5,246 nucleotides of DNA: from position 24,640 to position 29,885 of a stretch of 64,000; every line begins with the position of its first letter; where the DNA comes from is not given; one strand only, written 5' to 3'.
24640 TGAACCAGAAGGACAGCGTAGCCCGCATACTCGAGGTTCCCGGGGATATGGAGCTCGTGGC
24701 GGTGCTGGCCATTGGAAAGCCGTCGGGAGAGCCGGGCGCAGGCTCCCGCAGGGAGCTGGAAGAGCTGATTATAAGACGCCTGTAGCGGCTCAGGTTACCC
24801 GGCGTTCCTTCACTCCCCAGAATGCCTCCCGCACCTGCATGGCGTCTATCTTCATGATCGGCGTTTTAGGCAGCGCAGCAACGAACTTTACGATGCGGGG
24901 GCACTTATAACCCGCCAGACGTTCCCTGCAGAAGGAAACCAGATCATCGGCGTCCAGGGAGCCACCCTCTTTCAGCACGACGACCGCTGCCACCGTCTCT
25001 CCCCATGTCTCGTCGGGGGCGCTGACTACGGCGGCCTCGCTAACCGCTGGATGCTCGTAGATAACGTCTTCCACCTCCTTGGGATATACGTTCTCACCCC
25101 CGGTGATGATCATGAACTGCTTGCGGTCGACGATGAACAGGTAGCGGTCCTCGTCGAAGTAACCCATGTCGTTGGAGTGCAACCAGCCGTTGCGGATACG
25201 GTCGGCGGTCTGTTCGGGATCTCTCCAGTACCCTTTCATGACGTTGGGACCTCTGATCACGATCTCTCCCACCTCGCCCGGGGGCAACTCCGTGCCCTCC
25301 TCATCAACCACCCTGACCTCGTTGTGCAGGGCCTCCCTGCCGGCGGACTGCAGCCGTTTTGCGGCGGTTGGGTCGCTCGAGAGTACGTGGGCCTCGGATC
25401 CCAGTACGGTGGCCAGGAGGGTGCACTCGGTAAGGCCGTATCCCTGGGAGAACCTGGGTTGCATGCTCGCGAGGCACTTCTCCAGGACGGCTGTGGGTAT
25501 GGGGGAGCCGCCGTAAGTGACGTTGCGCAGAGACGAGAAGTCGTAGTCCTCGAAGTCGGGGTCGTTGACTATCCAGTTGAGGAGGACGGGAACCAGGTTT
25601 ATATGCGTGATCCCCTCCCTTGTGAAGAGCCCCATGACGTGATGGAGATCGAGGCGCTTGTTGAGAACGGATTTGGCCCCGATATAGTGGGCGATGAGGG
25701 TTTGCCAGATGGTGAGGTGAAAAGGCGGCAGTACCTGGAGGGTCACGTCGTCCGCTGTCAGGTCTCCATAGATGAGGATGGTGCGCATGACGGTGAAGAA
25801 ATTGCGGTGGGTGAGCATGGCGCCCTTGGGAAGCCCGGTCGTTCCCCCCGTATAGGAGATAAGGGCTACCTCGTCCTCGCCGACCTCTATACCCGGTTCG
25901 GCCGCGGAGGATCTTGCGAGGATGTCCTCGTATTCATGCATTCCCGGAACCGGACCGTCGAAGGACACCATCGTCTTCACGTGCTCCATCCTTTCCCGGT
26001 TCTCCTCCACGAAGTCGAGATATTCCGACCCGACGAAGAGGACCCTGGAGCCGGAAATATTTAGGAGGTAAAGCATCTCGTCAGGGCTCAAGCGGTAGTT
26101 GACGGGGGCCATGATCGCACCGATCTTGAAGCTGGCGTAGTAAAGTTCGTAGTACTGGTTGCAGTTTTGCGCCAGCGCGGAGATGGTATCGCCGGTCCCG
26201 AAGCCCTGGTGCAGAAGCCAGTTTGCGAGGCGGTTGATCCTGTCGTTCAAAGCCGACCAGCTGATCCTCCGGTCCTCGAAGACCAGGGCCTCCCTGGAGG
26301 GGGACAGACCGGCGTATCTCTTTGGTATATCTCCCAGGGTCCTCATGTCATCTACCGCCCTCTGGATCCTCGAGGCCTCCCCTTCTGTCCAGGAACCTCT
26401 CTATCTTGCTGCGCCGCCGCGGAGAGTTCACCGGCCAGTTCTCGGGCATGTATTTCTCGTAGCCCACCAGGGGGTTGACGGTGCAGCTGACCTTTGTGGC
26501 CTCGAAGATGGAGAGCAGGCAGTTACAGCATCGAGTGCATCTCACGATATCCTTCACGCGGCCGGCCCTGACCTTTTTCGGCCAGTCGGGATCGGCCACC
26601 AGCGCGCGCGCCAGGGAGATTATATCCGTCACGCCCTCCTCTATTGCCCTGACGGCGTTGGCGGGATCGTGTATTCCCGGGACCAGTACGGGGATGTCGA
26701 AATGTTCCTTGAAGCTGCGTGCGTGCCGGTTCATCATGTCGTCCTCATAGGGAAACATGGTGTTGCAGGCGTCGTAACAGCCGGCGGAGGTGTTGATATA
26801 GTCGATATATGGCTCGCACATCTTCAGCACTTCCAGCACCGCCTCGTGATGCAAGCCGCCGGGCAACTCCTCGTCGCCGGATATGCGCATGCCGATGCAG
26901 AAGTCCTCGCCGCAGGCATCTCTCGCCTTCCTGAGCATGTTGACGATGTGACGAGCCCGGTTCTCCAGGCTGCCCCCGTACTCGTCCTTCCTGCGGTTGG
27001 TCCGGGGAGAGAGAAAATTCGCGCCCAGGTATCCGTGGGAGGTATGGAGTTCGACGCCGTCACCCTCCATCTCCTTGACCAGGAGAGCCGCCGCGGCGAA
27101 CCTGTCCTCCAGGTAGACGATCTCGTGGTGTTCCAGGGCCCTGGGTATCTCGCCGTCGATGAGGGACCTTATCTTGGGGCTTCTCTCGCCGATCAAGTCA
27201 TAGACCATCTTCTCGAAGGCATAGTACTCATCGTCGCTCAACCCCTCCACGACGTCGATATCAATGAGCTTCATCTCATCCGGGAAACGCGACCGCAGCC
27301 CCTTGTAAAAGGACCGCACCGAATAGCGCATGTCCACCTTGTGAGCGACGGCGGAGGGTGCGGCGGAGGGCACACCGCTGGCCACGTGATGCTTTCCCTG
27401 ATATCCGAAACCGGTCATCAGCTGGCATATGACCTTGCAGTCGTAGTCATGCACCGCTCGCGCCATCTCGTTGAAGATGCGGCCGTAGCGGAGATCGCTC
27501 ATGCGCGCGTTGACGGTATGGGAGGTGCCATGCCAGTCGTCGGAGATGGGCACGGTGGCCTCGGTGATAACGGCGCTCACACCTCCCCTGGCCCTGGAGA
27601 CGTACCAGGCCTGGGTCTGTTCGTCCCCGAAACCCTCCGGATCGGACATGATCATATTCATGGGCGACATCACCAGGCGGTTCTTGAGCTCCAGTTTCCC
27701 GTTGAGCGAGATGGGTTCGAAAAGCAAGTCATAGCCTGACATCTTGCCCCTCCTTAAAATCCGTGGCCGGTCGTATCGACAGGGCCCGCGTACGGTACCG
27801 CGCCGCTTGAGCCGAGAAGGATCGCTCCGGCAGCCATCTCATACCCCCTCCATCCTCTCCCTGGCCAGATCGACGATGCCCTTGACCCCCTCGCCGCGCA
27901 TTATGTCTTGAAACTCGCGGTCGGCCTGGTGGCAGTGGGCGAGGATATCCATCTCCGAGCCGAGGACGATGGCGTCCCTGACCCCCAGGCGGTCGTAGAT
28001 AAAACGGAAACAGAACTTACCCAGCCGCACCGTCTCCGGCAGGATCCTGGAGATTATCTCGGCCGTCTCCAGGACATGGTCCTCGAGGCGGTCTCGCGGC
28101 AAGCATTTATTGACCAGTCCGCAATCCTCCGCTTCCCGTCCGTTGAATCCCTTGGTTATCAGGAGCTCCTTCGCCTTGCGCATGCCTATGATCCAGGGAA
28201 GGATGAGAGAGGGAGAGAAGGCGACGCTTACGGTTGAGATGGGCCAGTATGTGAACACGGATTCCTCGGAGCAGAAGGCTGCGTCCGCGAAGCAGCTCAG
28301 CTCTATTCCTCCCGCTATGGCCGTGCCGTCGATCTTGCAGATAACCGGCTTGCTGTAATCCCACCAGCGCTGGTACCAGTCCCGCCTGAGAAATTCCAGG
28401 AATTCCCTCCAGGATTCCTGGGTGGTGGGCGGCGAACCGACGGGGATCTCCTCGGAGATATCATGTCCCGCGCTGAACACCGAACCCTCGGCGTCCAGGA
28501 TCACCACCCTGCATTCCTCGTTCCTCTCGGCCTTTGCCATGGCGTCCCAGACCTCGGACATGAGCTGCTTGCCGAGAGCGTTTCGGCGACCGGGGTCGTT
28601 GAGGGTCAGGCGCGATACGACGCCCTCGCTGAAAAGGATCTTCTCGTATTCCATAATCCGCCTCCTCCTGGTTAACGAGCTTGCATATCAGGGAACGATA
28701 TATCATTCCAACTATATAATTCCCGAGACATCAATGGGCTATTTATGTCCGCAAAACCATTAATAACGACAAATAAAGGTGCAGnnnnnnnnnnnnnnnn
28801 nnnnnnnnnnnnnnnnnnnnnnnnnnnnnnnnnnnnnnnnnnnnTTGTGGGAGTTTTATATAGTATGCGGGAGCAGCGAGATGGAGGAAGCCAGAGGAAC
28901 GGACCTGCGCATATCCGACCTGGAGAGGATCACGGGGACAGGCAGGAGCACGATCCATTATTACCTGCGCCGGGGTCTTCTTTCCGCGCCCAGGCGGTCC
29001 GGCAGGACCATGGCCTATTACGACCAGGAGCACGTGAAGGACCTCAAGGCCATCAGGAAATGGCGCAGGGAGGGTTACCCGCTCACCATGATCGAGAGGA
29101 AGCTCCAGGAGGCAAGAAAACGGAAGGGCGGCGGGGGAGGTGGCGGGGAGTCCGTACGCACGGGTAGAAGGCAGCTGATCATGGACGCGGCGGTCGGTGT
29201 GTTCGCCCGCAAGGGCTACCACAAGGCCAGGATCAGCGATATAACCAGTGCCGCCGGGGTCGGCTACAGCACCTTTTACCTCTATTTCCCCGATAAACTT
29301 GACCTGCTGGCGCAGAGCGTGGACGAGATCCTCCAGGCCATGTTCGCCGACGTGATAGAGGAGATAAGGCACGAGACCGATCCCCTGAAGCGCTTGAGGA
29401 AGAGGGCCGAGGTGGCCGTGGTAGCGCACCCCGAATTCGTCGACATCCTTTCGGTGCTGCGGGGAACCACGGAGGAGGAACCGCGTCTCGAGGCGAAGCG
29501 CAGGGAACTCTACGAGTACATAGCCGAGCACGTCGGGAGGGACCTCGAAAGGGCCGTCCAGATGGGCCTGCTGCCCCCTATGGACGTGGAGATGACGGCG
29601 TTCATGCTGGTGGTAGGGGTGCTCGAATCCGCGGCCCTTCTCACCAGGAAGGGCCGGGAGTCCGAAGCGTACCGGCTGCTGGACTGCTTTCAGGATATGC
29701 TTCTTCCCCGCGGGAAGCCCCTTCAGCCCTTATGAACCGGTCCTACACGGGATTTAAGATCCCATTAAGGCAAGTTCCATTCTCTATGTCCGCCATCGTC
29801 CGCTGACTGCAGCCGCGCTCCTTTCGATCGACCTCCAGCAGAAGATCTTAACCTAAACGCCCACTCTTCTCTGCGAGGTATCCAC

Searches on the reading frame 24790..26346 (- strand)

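Call 5: search_protein_families(library=pfam, proteins=[window:24790-26346:-], max_evalue=0.001)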
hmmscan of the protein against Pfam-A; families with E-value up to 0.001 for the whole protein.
window:24790-26346:- (518 aa): 2 families
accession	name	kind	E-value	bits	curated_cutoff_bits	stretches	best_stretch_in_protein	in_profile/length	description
PF00501.34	AMP-binding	-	3.2e-88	296.6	29.9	1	13-374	6-384/384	AMP-binding enzyme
PF13193.12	AMP-binding_C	-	2.3e-23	83.4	24.5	1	424-496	1-73/76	AMP-binding enzyme C-terminal domain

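Call 52: search_protein_families(library=ncbifam, proteins=[window:24790-26346:-], max_evalue=0.00001)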
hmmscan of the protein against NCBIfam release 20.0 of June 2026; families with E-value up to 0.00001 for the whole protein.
window:24790-26346:- (518 aa): 105 families (the best 25 are shown)
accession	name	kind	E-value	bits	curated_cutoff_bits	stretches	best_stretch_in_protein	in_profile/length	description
NF004837.0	PRK06187.1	subfamily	2.6e-156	521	476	1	3-516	9-529/531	long-chain-fatty-acid--CoA ligase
NF006182.0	PRK08316.1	subfamily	7.7e-132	440.4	663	1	2-510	11-518/523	fatty acyl-CoA synthetase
NF005676.0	PRK07470.1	equivalog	7.8e-115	384.5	774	1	11-508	29-528/544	acyl-CoA synthetase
NF006181.0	PRK08314.1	subfamily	2.4e-104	349.6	705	2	135-507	182-552/563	long-chain-fatty-acid--CoA ligase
NF005307.0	PRK06839.1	equivalog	2.9e-104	349.5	748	1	12-505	12-489/496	o-succinylbenzoate--CoA ligase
NF006020.0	PRK08162.1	subfamily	1.7e-97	327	677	1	9-508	26-537/545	acyl-CoA synthetase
NF052269.1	Staph_lig_FadD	equivalog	3.8e-97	325.7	650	1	11-508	9-492/499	long-chain-fatty-acid--CoA ligase FadD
NF004797.0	PRK06145.1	equivalog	7.8e-97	324.7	850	1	11-507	11-493/499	acyl-CoA synthetase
NF002966.0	PRK03640.1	equivalog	3.3e-95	319.5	556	1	10-506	10-477/483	o-succinylbenzoate--CoA ligase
NF009233.0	PRK12583.1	subfamily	1.3e-94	317.6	832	1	3-508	19-549/558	fatty acid CoA ligase family protein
NF005857.1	PRK07786.1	exception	2e-93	313.7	733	1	9-509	16-512/513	fatty-acid--CoA ligase FadD5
NF005801.1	PRK07656.1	equivalog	6.2e-89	298.9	657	1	10-500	9-494/500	FadD3 family acyl-CoA ligase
NF004114.0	PRK05605.1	equivalog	1.2e-88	297.8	766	2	130-509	189-569/575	long-chain-fatty-acid--CoA ligase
NF005220.0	PRK06710.1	equivalog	2.4e-86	290.1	1116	2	157-500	205-544/563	long-chain-fatty-acid--CoA ligase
NF006523.0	PRK08974.1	equivalog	7.6e-84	281.8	884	1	154-508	202-552/561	long-chain-fatty-acid--CoA ligase FadD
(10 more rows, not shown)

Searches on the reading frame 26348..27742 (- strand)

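Call 5: search_protein_families(library=pfam, proteins=[window:26348-27742:-], max_evalue=0.001)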
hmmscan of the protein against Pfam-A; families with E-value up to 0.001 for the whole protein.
window:26348-27742:- (464 aa): 1 family
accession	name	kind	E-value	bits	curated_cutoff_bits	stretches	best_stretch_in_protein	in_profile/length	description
PF00724.26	Oxidored_FMN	-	5.6e-51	174.2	27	2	199-397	138-341/342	NADH:flavin oxidoreductase / NADH oxidase family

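Call 52: search_protein_families(library=ncbifam, proteins=[window:26348-27742:-], max_evalue=0.00001)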
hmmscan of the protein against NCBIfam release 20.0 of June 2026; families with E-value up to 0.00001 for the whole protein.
window:26348-27742:- (464 aa): 8 families
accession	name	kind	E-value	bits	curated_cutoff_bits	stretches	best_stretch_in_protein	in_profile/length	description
TIGR03997.1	mycofact_OYE_2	equivalog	9.1e-68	229.2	793.15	2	194-447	123-382/645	mycofactocin system FadH/OYE family oxidoreductase 2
NF041087.1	bile_acid_BaiCD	equivalog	1.1e-49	169.2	825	2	201-431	130-371/642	bile acid Fe-S flavoenzyme BaiCD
NF045599.1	bili_reduct_long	exception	8.2e-40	136.7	750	2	205-430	134-371/641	bilirubin reductase, long form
NF045592.1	bili_reduct_N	equivalog_domain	3e-38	131.9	425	2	203-423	132-363/363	bilirubin reductase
NF010047.0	PRK13523.1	equivalog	1.9e-35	122.5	431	2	198-392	129-321/339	NADPH dehydrogenase NamA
NF006101.0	PRK08255.1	equivalog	7.7e-35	120.2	1078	2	196-389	534-728/768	bifunctional salicylyl-CoA 5-hydroxylase/oxidoreductase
TIGR03996.1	mycofact_OYE_1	hypoth_equivalog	7.5e-31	107.3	627.9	1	191-434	118-364/633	mycofactocin system FadH/OYE family oxidoreductase 1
NF007899.0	PRK10605.1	subfamily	3.1e-30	105.6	403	1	195-392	144-338/365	N-ethylmaleimide reductase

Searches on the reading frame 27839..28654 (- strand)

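Call 5: search_protein_families(library=pfam, proteins=[window:27839-28654:-], max_evalue=0.001)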
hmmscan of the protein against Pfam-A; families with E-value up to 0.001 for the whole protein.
window:27839-28654:- (271 aa): 2 families
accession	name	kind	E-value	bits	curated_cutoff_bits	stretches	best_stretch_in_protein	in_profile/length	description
PF00378.25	ECH_1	-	2.7e-33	115.8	27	1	13-209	6-198/251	Enoyl-CoA hydratase/isomerase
PF16113.10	ECH_2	-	2.8e-12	47.2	27.2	1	14-135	2-121/335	Enoyl-CoA hydratase/isomerase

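Call 52: search_protein_families(library=ncbifam, proteins=[window:27839-28654:-], max_evalue=0.00001)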
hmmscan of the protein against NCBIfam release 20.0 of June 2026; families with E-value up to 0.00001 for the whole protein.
window:27839-28654:- (271 aa): 64 families (the best 25 are shown)
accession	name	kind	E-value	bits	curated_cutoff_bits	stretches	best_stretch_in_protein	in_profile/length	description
NF006140.0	PRK08290.1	subfamily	3.3e-41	141.4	280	1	10-254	15-274/292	enoyl-CoA hydratase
NF006008.0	PRK08139.1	equivalog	7.4e-33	114.2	313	1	10-228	18-231/266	enoyl-CoA hydratase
NF006128.0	PRK08272.1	subfamily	6.9e-32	110.9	257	1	10-262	20-292/308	crotonase/enoyl-CoA hydratase family protein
NF004840.0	PRK06190.1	equivalog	1.9e-30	106.3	253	1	10-222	11-219/260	enoyl-CoA hydratase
NF051848.1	EnCoAHydtEchA19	equivalog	9.5e-29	100.7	400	1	10-210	7-206/258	enoyl-CoA hydratase EchA19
NF004857.0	PRK06210.1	equivalog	1.1e-27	97.2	341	1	3-210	7-223/275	enoyl-CoA hydratase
NF006588.0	PRK09120.1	equivalog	2.1e-25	89.5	276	1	12-218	17-223/276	p-hydroxycinnamoyl CoA hydratase/lyase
NF006699.0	PRK09245.1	subfamily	2.9e-25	89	354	1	10-217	10-221/266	crotonase/enoyl-CoA hydratase family protein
NF004781.0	PRK06127.1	subfamily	6.5e-25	88.3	291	1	9-221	17-228/269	enoyl-CoA hydratase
NF005879.0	PRK07827.1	equivalog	6e-24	84.7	283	1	10-210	14-210/261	enoyl-CoA hydratase family protein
NF005803.0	PRK07658.1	equivalog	8e-23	81.1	313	1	10-210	9-205/257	enoyl-CoA hydratase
NF004634.0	PRK05980.1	equivalog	1.7e-22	80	375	1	12-207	12-208/263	crotonase/enoyl-CoA hydratase family protein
NF004475.0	PRK05809.1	subfamily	2.7e-22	79.5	394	1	1-214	1-212/260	short-chain-enoyl-CoA hydratase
NF005802.0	PRK07657.1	equivalog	3.2e-22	79.3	363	1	10-215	11-213/260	enoyl-CoA hydratase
NF008506.0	PRK11423.1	equivalog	3.7e-22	79.1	257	1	12-217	13-214/261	methylmalonyl-CoA decarboxylase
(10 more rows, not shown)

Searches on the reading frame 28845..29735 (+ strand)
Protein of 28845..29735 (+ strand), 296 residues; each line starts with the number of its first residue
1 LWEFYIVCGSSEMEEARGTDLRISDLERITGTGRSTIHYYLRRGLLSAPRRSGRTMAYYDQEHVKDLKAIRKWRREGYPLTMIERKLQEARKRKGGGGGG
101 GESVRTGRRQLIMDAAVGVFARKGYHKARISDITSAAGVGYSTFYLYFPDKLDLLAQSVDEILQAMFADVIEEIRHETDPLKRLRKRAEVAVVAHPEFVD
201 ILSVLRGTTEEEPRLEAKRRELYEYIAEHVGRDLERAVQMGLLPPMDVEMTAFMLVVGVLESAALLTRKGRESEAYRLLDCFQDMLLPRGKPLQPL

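Call 23: search_protein_families(library=pfam, proteins=[window:28845-29735:+], max_evalue=0.001)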
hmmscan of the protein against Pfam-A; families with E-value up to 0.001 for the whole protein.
window:28845-29735:+ (296 aa): 3 families
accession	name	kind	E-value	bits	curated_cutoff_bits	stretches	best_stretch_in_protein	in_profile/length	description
PF13411.12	MerR_1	-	1.7e-18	66.9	21.6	1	22-89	2-68/69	MerR HTH family regulatory protein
PF00440.29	TetR_N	-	3.7e-14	52.7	24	1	112-156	1-45/47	Bacterial regulatory proteins, tetR family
PF00376.29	MerR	-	1.3e-05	25.3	28.2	1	22-53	1-32/38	MerR family regulatory protein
